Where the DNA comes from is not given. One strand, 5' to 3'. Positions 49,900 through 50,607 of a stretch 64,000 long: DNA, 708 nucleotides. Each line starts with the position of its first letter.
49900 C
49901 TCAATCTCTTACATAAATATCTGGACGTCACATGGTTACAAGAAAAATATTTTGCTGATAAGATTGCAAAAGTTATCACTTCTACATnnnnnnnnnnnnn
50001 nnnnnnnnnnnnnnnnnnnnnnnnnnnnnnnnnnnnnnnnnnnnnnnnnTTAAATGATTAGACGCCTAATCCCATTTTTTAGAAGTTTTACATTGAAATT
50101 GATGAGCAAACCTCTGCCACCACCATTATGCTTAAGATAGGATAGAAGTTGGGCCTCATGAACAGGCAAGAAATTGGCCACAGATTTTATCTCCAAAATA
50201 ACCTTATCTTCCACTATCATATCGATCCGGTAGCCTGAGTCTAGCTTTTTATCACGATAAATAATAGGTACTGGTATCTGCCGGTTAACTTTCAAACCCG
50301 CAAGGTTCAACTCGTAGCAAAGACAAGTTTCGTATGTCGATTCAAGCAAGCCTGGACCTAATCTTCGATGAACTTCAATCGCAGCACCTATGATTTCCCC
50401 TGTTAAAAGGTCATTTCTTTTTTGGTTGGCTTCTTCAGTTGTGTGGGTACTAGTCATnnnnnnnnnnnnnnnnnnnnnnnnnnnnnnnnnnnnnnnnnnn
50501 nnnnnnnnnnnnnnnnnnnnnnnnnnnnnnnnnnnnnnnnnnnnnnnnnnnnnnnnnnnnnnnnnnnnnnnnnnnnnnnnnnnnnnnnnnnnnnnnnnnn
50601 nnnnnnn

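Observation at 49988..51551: Compact IS903-type transposon carrying a GxxExxY nuclease-like passenger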

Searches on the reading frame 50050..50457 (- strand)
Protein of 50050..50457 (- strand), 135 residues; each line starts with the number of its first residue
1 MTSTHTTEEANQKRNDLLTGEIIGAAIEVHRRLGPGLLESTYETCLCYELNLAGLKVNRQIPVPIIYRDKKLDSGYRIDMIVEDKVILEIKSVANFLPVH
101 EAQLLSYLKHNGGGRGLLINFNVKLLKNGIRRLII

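Call 4: search_protein_families(library=pfam, proteins=[window:50050-50457:-], max_evalue=0.01)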
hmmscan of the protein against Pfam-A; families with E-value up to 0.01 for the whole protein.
window:50050-50457:- (135 aa): 1 family
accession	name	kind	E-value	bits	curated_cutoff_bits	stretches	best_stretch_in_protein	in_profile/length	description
PF13366.12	PDDEXK_3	-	2.4e-41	141.2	22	1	18-132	3-116/117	PD-(D/E)XK nuclease superfamily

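Call 5: search_protein_families(library=ncbifam, proteins=[window:50050-50457:-], max_evalue=0.01)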
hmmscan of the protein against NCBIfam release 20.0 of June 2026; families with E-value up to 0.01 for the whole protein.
window:50050-50457:- (135 aa): 1 family
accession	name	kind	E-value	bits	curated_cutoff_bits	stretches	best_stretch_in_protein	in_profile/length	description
TIGR04256.1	GxxExxY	subfamily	3e-43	146.9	35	1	18-133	2-115/116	GxxExxY protein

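Call 10: find_encoding_contigs(protein=window:50050-50457:-, flank=4000, max_places=10)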
Protein window:50050-50457:- (135 aa): 1 contig read that carries it; 1 place shown.
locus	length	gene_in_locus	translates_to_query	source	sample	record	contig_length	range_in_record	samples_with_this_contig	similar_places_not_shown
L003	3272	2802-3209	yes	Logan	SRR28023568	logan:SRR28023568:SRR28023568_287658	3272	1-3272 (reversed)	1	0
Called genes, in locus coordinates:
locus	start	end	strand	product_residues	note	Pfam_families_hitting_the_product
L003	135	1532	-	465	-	PF20042:DUF6444, PF13005:zf-IS66 (weak), PF03050:DDE_Tnp_IS66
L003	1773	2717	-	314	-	PF13737:DDE_Tnp_1_5, PF01609:DDE_Tnp_1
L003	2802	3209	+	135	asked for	PF13366:PDDEXK_3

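Call 26: search_solved_structures(query=window:50050-50457:-, max_evalue=1, show_alignments=1)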
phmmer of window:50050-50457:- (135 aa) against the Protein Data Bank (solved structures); distinct sequences matched with E-value up to 1: 4.
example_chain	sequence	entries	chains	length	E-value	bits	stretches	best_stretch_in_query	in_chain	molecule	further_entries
4v7j_Ay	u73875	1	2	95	0.37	14.2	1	26-94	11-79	Toxin relE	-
2kc8_A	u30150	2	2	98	0.69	13.3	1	26-94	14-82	Toxin relE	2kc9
4fxe_D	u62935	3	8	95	0.7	13.3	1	26-94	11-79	mRNA interferase RelE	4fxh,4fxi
4v7k_Ay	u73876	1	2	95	0.79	13.1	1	26-94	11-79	Toxin relE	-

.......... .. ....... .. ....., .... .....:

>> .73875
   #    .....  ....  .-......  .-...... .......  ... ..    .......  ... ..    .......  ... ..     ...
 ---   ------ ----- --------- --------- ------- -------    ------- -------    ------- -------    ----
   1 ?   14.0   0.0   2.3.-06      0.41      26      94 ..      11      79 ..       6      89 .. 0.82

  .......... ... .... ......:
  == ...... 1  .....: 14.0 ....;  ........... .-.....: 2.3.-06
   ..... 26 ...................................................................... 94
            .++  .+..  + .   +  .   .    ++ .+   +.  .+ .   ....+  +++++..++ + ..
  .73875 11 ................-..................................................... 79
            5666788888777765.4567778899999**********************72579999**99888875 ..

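Call 34: find_homologous_proteins(query=window:50050-50457:-, max_evalue=1e-10)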
Query window:50050-50457:- (135 aa): 7999 proteins with E <= 1e-10 among 8000 candidates; the best 120 are listed.
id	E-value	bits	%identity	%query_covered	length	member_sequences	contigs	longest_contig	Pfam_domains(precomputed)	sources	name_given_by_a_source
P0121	3.5e-79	281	97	100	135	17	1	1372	PF13366.13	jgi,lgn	jgi:GxxExxY protein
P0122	9.5e-77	273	97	100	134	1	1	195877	PF13366.13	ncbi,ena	-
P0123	6.4e-71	254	92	100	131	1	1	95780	PF13366.13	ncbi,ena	-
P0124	9.0e-71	254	89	100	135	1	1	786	PF13366.13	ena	-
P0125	1.5e-70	253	87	100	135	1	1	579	PF13366.13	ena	-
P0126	1.5e-70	253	86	100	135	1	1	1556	PF13366.13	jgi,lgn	-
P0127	4.8e-70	252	86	100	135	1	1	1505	PF13366.13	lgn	-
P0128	1.1e-69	250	87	100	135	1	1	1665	PF13366.13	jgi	jgi:GxxExxY protein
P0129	3.0e-68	246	88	95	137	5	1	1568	PF13366.13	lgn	-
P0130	3.4e-68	246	84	100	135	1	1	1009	PF13366.13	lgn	-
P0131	6.0e-68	245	86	100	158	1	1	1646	PF13366.13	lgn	-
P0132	1.3e-67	244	85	100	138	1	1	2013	PF13366.13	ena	-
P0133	1.8e-67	243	83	100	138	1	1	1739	PF13366.13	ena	-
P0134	1.9e-67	243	86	100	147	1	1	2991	PF13366.13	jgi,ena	-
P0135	3.0e-67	243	84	100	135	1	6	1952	PF13366.13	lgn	-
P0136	3.6e-67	242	84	100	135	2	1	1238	PF13366.13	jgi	jgi:GxxExxY protein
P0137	2.3e-66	240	81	100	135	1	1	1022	PF13366.13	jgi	-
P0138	4.0e-66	239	84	97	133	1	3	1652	PF13366.13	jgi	jgi:GxxExxY protein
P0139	1.7e-65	237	89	91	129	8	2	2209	PF13366.13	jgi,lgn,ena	-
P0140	1.9e-65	237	86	95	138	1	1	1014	PF13366.13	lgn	-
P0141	2.1e-65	237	84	96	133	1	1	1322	PF13366.13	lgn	-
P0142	2.1e-65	237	84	95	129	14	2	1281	PF13366.13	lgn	-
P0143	2.7e-65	236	83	96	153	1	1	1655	PF13366.13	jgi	jgi:GxxExxY protein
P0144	2.8e-65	236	85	93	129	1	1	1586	PF13366.13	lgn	-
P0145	3.7e-65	236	81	100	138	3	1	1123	PF13366.13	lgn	-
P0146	8.1e-65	235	82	100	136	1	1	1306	PF13366.13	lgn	-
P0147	1.9e-64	233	79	100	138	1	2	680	PF13366.13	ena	-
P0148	4.7e-64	232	83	94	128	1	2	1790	PF13366.13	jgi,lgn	-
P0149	7.7e-64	232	79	100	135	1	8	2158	PF13366.13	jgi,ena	-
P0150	8.2e-64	231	85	92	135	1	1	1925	PF13366.13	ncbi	-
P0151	8.4e-64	231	79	100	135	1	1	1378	PF13366.13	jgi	jgi:GxxExxY protein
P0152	1.5e-63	231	79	100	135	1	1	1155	PF13366.13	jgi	-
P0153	2.1e-63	230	85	94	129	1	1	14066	PF13366.13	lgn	-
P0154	2.4e-63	230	84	95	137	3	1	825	PF13366.13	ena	-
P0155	3.0e-63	230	83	94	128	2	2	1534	PF13366.13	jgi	-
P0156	3.1e-63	230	78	100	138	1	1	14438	PF13366.13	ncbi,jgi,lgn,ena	jgi:GxxExxY protein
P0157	5.3e-63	229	82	93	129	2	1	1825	PF13366.13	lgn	-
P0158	1.0e-62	228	81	95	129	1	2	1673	PF13366.13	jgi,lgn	jgi:GxxExxY protein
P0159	1.8e-62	227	83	94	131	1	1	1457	PF13366.13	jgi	jgi:GxxExxY protein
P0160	1.8e-62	227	84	91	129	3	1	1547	PF13366.13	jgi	-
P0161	2.2e-62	227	87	90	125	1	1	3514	PF13366.13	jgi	jgi:GxxExxY protein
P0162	2.4e-62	227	83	93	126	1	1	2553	PF13366.13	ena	-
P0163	2.9e-62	226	79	100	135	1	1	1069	PF13366.13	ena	-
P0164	3.4e-62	226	88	90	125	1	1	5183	PF13366.13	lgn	-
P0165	6.7e-62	225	80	95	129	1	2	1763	PF13366.13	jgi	jgi:GxxExxY protein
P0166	7.4e-62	225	84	90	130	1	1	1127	PF13366.13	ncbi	-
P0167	2.1e-61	224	82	93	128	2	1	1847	PF13366.13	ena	-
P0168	4.1e-61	223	82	93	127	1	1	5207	PF13366.13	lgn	-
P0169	5.3e-61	222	79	93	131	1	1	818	PF13366.13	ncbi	-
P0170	7.2e-61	222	78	94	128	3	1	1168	PF13366.13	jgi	jgi:GxxExxY protein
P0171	7.0e-60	219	76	96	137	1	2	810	PF13366.13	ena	-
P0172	7.5e-60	219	79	92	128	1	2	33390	PF13366.13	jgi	jgi:GxxExxY protein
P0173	2.5e-59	217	77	95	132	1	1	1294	PF13366.13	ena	-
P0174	2.8e-59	217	83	90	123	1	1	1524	PF13366.13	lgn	-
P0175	6.3e-59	216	93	79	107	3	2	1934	PF13366.13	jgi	jgi:GxxExxY protein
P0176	1.0e-58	215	75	96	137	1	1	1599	PF13366.13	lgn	-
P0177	1.6e-57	211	72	96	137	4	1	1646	PF13366.13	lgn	-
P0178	2.2e-57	211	82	89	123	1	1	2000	PF13366.13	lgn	-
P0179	2.5e-57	210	74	93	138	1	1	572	PF13366.13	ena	-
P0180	3.2e-57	210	79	90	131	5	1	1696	PF13366.13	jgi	-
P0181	3.9e-57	210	85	84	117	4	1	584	PF13366.13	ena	-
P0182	5.7e-57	209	76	91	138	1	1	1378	PF13366.13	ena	-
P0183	1.3e-56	208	72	96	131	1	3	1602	PF13366.13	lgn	-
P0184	2.6e-56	207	71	99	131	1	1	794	PF13366.13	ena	-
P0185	2.7e-56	207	79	88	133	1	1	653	PF13366.13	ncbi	-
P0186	3.2e-56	207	74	93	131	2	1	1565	PF13366.13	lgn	-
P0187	1.0e-55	205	77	90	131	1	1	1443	PF13366.13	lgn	-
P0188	1.7e-55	205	75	92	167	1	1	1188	PF13366.13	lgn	-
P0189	2.2e-55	204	76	90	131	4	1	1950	PF13366.13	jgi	-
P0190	7.5e-55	202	75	90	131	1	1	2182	PF13366.13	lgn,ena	-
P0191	8.1e-55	202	77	90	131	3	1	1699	PF13366.13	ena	-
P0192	6.0e-54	200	77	90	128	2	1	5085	PF13366.13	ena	-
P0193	7.6e-54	199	74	92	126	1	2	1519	PF13366.13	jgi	jgi:GxxExxY protein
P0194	3.7e-53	197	72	90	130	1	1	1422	PF13366.13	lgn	-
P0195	7.4e-53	196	71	96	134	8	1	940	PF13366.13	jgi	-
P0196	1.3e-52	195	73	90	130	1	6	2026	PF13366.13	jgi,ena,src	-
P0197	2.8e-52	194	73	90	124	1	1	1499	PF13366.13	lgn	-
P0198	3.4e-52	194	74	90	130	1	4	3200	PF13366.13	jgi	jgi:GxxExxY protein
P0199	4.2e-52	194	72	91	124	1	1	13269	PF13366.13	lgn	-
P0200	6.4e-52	193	73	90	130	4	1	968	PF13366.13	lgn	-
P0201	7.4e-52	193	70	94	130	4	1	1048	PF13366.13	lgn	-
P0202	2.2e-51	191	71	90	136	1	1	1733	PF13366.13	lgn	-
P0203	2.2e-51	191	75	90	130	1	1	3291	PF13366.13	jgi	jgi:GxxExxY protein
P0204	2.6e-51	191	71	92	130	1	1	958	PF13366.13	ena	-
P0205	2.8e-51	191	72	90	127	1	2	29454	PF13366.13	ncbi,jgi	-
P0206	4.2e-51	190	72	90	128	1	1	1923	PF13366.13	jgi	jgi:GxxExxY protein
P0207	4.2e-51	190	68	93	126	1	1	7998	PF13366.13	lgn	-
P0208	7.5e-51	190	72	90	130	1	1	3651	PF13366.13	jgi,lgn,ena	jgi:GxxExxY protein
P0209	7.8e-51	189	72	90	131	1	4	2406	PF13366.13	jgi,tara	jgi:GxxExxY protein|tara:strand:- start:192 stop:587 length:396 start_codon:yes stop_codon:yes gene_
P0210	8.2e-51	189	72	90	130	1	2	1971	PF13366.13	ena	-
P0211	9.2e-51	189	70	91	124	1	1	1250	PF13366.13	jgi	jgi:GxxExxY protein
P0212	1.2e-50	189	70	94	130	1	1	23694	PF13366.13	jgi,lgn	-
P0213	1.5e-50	189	71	90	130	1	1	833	PF13366.13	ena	-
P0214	1.6e-50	188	72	93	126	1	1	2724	PF13366.13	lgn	-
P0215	1.7e-50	188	73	90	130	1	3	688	PF13366.13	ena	-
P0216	1.7e-50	188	73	90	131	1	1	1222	PF13366.13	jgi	jgi:GxxExxY protein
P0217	2.0e-50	188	68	96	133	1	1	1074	PF13366.13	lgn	-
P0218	2.1e-50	188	69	94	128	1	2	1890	PF13366.13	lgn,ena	-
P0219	2.6e-50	188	69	93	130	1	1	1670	PF13366.13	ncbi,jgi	-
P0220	2.8e-50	188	74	90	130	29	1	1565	PF13366.13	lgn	-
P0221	3.6e-50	187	74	90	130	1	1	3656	PF13366.13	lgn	-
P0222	3.9e-50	187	70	90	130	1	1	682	PF13366.13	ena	-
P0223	4.2e-50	187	73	90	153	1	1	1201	PF13366.13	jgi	jgi:GxxExxY protein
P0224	4.8e-50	187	69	96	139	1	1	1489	PF13366.13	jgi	-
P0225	5.0e-50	187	68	94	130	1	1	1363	PF13366.13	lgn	-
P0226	6.5e-50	186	68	94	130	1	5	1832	PF13366.13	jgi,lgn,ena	-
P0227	6.7e-50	186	73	90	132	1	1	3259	PF13366.13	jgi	jgi:GxxExxY protein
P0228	7.9e-50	186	70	93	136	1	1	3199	PF13366.13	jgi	jgi:GxxExxY protein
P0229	9.1e-50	186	71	90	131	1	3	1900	PF13366.13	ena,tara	tara:strand:- start:51 stop:446 length:396 start_codon:yes stop_codon:yes gene_type:complete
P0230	9.6e-50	186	71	90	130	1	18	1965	PF13366.13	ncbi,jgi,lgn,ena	-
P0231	1.0e-49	186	71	90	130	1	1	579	PF13366.13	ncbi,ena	-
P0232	1.1e-49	186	71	90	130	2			PF13366.13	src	-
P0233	1.1e-49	186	72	90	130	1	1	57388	PF13366.13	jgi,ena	-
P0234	1.2e-49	186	74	90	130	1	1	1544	PF13366.13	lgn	-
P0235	1.3e-49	186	73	90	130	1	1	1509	PF13366.13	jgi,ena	-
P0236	1.5e-49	185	70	93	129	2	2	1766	PF13366.13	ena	-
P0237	2.3e-49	185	70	90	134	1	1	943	PF13366.13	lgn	-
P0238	2.8e-49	184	70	90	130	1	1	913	PF13366.13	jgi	jgi:GxxExxY protein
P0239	3.3e-49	184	68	93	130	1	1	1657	PF13366.13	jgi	-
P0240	3.9e-49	184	72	90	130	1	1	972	PF13366.13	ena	-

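Call 37: search_protein_families(library=padloc, proteins=[window:50050-50457:-], max_evalue=0.1)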
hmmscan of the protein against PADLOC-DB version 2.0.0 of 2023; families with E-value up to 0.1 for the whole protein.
window:50050-50457:- (135 aa): 2 families
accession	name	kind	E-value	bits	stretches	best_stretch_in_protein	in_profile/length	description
PDLC01771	Cas4b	-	0.014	13.5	1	71-109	54-90/162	-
PDLC01611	Cas4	-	0.017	13.4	1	72-109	50-88/158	"CAS-I,CAS-II,CAS-III,CAS-IV,CAS-V,CAS-VI; acquisition_associated"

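Call 38: search_protein_families(library=phrogs, proteins=[window:50050-50457:-], max_evalue=0.01)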
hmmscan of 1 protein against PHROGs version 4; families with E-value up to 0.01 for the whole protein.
window:50050-50457:- (135 aa): 0 families

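Call 42: predict_structure(alignment_id=A2)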
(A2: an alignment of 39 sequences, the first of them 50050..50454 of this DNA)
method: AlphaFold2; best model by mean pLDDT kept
length: 134 residues; sequences in the alignment: 39
mean_pLDDT: 62.6   pTM: 0.59
mean pLDDT of the five models: 62.6, 51.3, 49.8, 48.0, 41.5
residues with pLDDT >= 90: 10; 70-90: 45; 50-70: 32; < 50: 47
segments of 3 or more residues with pLDDT < 50: 1-6, 94-134
pLDDT, mean of each block of 10 residues (from residue 1): 48 69 83 76 88 88 68 69 70 45 45 33 38 47
secondary structure, 60 per line:
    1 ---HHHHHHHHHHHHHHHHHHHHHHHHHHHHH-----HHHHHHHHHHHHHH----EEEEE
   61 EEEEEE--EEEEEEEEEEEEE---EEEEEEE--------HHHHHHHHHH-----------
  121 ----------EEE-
elements in order: H4-32 H38-51 E56-66 E69-81 E85-91 H100-109 E131-133

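Call 43: search_solved_structures(query=A2, max_evalue=10, show_alignments=2)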
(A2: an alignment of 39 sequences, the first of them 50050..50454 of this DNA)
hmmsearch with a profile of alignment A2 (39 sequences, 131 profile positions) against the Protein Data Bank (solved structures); distinct sequences matched with E-value up to 10: 4.
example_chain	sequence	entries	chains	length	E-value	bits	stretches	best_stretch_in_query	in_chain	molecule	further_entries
2kc8_A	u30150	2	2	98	0.39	14.1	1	22-91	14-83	Toxin relE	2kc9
4v7j_Ay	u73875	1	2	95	0.42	14.1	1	22-91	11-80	Toxin relE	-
4fxe_D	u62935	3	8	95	0.42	14.1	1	22-91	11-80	mRNA interferase RelE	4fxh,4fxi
4v7k_Ay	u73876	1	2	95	0.49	13.8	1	22-90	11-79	Toxin relE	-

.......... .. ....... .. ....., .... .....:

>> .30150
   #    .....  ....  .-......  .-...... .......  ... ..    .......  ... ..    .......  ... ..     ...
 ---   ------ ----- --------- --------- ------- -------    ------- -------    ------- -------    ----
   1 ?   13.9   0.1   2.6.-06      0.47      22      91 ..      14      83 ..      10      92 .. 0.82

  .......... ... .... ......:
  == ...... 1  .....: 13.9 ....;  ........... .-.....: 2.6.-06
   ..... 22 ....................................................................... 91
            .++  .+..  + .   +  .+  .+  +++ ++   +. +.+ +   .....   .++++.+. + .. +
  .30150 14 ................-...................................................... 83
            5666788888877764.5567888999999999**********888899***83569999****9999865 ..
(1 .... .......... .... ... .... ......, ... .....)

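Call 45: fold_search(model_id=the predicted structure, library=pdb)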
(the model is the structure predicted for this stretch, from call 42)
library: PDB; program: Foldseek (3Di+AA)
matches with E <= 10: 221; with E <= 0.001: 0
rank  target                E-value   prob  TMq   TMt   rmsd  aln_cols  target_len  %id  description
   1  7w7h_B                6.9e-01  0.12  0.18  0.06  10.4        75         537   16  S Suis FakA-FakB2 complex structure (released 2022-09-21)
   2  7w7h_A                7.8e-01  0.11  0.17  0.05  10.9        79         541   15  S Suis FakA-FakB2 complex structure (released 2022-09-21)
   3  6w6b                  8.3e-01  0.12  0.19  0.12  10.2        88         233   10  The X-ray crystal structure of the C-terminus domain of Staphylococcus aureus Fatty Acid Kinase A (FakA, residues 328-54 (released 2021-03-17)
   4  6yc6_B                8.3e-01  0.02  0.10  0.11  15.4        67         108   16  Structure of C. glutamicum GlnK (released 2021-03-24)
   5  2j9d_F                1.1e+00  0.04  0.13  0.15  17.1        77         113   14  Structure of GlnK1 with bound effectors indicates regulatory mechanism for ammonia uptake (released 2007-01-16)
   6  6d57_A                1.1e+00  0.04  0.15  0.14  15.8        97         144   18  Campylobacter jejuni ferric uptake regulator S1 metalated (released 2018-05-23)
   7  9e5c_7r               1.4e+00  0.18  0.25  0.33   9.6        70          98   10  Cryo-EM structure of 96 nm repeat of microtubule doublet from T. brucei flagellum (released 2025-03-12)
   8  4ic1_G                1.4e+00  0.08  0.27  0.20  16.8       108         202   20  Crystal structure of SSO0001 (released 2013-01-16)
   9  3ahp_A                1.4e+00  0.04  0.14  0.17  14.6        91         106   11  Crystal structure of stable protein, CutA1, from a psychrotrophic bacterium Shewanella sp. SIB1 (released 2011-01-05)
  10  8iyo_D                1.5e+00  0.10  0.17  0.14  10.8        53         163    8  Crystal structure of a protein acetyltransferase, HP0935, acetyl-CoA bound form (released 2024-04-10)
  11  8iyo_A                1.5e+00  0.07  0.16  0.14  10.8        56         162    9  Crystal structure of a protein acetyltransferase, HP0935, acetyl-CoA bound form (released 2024-04-10)
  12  7zwc_U                1.8e+00  0.06  0.19  0.25  13.0        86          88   17  Structure of SNAPc:TBP-TFIIA-TFIIB sub-complex bound to U5 snRNA promoter (released 2022-11-30)
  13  1ii6_A                2.1e+00  0.05  0.17  0.08  12.6        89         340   12  Crystal Structure of the Mitotic Kinesin Eg5 in Complex with Mg-ADP. (released 2001-07-18)
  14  4kzx_C                2.1e+00  0.04  0.19  0.13   9.8        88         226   11  Rabbit 40S ribosomal subunit in complex with eIF1. (released 2013-07-24)
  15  4v6x_AC               2.1e+00  0.04  0.19  0.13   9.8        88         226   12  Structure of the human 80S ribosome (released 2014-07-09)
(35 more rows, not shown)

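Call 56: search_dna_similar(query=window:50050-50457:-, collection=plasmids, mode=protein, max_rows=40, max_evalue=1e-8)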
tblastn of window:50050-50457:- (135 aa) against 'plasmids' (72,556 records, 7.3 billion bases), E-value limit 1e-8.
Records with a match: 8; places in all: 10; records where one place covers at least 80% of the query: 6.
Best place of each record, by identity: <60% 8.
By first word of the organism name: Bernardetia 1; Gemmatirosa 1; Bacteroides 1; Sphingomonas 1; Persicobacter 1; Fusobacteria 1; Prevotella 1; Treponema 1.
By predicted mobility (MOB-suite, as given by PLSDB): non-mobilizable 8.
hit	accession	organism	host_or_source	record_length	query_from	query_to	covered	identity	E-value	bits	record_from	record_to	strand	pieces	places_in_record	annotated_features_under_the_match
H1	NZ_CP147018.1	Bernardetia sp. Wsw4-3y2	Red alga,Red algae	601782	5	135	97%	52.3%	2e-34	132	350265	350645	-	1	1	GxxExxY protein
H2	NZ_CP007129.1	Gemmatirosa kalamazoonensis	-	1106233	3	134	95%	52.3%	2e-25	139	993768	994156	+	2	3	record has no annotation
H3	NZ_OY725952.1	Bacteroides finegoldii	-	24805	18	135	87%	54.2%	6e-34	130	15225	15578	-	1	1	GxxExxY protein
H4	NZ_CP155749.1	Sphingomonas parapaucimobilis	Chinese cabbage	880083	4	134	97%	41.2%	4e-25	105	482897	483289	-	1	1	GxxExxY protein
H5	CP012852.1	Persicobacter sp. JZB09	cell culture,soil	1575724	7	121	85%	38.3%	3e-14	75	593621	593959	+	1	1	none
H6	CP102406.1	Fusobacteria bacterium ZRK30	pure culture,cold seep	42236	18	124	79%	40.2%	3e-13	72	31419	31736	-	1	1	GxxExxY protein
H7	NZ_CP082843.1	Prevotella nigrescens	-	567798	21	122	76%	39.2%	3e-16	81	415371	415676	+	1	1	GxxExxY protein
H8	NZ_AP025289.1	Treponema saccharophilum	-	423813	19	127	81%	36.7%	2e-15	78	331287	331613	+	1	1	GxxExxY protein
